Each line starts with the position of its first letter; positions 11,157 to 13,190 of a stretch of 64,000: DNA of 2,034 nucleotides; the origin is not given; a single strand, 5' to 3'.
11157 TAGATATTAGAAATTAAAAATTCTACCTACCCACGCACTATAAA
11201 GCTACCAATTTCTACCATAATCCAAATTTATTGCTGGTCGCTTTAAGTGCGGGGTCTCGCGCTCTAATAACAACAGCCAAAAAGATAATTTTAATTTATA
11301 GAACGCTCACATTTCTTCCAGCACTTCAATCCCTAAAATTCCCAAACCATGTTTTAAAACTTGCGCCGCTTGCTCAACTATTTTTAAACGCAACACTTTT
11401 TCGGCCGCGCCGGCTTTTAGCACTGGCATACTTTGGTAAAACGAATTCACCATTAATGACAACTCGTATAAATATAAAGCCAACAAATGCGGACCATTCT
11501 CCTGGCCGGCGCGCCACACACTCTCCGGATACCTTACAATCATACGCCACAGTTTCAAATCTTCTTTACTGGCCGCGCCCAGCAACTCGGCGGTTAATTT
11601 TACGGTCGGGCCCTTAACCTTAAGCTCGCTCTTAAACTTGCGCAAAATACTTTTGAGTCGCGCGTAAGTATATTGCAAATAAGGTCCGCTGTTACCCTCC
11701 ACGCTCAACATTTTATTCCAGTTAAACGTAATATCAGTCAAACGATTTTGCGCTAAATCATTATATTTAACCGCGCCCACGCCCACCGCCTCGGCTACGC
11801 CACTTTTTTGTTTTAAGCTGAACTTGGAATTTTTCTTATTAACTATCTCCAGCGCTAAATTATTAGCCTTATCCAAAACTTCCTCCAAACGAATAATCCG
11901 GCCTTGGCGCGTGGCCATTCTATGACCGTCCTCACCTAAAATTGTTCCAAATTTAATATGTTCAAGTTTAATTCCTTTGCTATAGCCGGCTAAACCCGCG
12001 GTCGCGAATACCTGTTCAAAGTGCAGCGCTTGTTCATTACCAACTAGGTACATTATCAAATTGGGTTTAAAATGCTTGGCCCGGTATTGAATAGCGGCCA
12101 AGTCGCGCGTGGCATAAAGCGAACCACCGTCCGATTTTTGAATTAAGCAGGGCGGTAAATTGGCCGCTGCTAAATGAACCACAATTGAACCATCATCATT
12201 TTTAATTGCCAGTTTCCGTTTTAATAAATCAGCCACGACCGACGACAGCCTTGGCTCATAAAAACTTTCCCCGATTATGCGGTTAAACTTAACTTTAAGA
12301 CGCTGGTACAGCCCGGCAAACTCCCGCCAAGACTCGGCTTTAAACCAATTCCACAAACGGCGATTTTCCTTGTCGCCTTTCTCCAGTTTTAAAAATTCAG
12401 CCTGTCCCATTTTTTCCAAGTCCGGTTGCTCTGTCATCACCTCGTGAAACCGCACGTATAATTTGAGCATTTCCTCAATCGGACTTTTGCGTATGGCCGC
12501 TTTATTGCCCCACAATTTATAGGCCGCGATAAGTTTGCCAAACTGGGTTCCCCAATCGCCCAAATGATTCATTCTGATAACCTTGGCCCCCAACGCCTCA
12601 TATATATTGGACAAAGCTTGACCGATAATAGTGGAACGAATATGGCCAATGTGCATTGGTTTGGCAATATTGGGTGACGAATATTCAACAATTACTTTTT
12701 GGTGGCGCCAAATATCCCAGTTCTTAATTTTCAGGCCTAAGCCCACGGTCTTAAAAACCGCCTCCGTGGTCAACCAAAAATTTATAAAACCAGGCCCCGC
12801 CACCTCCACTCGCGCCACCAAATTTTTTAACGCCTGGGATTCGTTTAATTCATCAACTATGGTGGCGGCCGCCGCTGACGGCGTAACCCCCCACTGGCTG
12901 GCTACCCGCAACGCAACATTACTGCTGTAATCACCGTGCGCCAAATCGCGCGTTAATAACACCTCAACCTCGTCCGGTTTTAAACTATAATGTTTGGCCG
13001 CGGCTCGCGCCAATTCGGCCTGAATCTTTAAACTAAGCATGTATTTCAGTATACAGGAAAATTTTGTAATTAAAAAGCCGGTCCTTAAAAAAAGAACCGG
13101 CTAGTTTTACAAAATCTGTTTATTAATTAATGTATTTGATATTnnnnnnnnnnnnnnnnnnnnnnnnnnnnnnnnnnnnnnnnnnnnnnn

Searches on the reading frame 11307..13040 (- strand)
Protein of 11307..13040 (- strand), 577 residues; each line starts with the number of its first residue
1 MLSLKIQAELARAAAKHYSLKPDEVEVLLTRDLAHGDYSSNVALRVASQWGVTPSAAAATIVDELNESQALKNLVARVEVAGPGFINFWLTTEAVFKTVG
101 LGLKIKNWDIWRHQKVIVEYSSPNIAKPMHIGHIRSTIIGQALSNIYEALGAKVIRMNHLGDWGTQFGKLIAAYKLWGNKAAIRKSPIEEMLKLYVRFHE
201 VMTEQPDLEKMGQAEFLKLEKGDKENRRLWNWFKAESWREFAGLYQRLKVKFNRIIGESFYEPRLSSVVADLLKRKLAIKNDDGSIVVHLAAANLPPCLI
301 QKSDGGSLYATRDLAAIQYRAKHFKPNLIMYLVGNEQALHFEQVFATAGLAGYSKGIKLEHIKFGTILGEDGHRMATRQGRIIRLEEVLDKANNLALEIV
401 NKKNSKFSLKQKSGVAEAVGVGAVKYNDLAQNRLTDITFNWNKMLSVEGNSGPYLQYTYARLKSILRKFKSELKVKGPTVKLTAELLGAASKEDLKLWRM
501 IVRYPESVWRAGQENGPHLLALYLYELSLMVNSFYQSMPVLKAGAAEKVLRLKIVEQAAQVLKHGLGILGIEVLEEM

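Call 39: search_protein_families(library=pfam, proteins=[window:11307-13040:-], max_evalue=0.00001)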
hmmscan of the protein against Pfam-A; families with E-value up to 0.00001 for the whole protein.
window:11307-13040:- (577 aa): 3 families
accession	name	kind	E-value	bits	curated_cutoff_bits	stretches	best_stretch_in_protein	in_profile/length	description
PF00750.26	tRNA-synt_1d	-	3.8e-99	332.4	23.3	1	112-441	18-349/349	tRNA synthetases class I (R), catalytic domain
PF05746.21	DALR_1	-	4.7e-27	94.8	22.3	1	455-577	1-117/117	DALR anticodon binding domain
PF03485.21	Arg_tRNA_synt_N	-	3.2e-15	56.9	21.5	1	6-89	3-84/85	Arginyl tRNA synthetase N terminal domain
